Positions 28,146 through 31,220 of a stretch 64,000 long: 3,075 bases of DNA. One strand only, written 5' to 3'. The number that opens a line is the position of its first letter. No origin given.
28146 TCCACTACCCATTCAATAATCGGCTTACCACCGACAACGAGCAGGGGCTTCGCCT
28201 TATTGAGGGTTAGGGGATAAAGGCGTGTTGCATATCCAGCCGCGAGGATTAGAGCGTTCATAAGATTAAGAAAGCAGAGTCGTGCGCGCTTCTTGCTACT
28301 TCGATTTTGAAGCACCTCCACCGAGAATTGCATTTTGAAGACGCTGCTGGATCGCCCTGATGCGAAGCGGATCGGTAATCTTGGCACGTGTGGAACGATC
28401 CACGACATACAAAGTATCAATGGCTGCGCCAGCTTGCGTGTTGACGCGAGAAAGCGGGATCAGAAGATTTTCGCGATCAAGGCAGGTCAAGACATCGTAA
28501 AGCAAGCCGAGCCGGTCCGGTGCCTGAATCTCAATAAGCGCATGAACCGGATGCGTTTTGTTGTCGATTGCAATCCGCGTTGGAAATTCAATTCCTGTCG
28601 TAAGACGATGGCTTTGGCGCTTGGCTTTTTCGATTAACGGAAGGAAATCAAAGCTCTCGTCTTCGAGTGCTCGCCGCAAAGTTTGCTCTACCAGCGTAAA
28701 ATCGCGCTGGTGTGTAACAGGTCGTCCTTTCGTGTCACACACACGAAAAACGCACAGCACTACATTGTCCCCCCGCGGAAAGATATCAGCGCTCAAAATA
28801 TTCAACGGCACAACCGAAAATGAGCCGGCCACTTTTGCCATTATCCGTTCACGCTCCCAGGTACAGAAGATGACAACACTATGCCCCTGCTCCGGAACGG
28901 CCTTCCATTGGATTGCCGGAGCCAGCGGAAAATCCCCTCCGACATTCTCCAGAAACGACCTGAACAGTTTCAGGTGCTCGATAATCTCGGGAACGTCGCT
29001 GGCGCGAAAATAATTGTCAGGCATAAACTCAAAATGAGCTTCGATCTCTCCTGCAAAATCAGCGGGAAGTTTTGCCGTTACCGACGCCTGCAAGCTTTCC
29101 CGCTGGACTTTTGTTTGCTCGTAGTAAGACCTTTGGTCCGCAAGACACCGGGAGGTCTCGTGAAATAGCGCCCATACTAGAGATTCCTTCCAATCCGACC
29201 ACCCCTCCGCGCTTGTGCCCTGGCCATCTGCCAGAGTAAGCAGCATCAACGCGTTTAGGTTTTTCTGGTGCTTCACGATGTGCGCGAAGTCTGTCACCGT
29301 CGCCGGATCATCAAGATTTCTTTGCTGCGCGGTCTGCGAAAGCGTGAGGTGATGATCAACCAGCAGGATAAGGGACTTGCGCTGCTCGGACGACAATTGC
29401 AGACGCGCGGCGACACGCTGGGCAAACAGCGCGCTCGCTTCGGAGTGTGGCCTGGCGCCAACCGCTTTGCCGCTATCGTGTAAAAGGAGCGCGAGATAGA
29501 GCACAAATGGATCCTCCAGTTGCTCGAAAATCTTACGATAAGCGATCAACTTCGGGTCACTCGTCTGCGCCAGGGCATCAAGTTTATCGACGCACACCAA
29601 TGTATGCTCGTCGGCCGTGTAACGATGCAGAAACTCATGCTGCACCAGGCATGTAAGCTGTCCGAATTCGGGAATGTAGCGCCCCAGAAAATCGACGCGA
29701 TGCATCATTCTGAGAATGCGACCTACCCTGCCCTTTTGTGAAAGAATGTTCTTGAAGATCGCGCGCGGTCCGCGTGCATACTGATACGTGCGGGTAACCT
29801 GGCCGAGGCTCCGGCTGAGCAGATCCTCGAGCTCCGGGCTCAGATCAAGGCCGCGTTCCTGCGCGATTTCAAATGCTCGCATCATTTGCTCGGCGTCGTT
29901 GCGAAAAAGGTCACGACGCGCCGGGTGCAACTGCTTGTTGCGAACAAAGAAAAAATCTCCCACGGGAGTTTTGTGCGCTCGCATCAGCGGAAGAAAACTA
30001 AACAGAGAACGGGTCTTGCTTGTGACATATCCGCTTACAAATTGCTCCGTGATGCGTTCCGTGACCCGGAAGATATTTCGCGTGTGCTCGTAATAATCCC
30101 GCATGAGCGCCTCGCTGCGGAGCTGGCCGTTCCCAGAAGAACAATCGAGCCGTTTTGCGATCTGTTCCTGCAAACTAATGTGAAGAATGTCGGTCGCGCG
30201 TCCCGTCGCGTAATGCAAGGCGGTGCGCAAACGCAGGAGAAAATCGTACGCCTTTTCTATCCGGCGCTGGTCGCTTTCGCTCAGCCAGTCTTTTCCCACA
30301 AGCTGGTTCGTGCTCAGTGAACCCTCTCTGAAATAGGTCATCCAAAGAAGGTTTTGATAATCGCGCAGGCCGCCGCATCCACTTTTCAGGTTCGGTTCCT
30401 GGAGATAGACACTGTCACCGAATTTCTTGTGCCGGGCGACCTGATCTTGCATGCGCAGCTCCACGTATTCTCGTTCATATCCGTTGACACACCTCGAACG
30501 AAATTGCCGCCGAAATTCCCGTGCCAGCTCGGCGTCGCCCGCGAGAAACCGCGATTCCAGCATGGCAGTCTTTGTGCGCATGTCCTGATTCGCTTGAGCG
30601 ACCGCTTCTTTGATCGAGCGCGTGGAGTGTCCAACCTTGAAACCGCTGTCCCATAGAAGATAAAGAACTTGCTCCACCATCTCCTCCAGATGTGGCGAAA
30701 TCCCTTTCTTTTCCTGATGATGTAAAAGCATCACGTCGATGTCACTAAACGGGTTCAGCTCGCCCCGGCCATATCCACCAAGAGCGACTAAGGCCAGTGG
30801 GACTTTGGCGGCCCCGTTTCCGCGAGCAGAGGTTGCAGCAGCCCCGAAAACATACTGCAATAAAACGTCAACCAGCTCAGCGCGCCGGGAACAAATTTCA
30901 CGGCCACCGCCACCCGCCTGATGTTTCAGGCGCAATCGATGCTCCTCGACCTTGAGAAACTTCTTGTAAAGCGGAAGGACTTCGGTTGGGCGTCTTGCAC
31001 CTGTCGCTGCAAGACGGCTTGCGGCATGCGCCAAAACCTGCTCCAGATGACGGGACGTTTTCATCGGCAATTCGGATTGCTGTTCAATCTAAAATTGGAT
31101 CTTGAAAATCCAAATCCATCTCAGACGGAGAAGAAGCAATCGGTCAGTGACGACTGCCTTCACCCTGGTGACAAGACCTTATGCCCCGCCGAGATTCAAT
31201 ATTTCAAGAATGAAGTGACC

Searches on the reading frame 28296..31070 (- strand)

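Call 70: search_protein_families(library=pfam, proteins=[window:28296-31070:-], max_evalue=0.00001)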
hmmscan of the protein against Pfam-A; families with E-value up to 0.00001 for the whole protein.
window:28296-31070:- (924 aa): 2 families
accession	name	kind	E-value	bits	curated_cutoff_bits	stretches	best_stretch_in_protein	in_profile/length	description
PF08335.16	GlnD_UR_UTase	-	5e-33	114.5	21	1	204-339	4-139/141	GlnD PII-uridylyltransferase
PF24931.1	ACT_ACR9_3rd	-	1.1e-10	41.9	27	1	833-915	2-84/98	ACR9-like, ACT-like domain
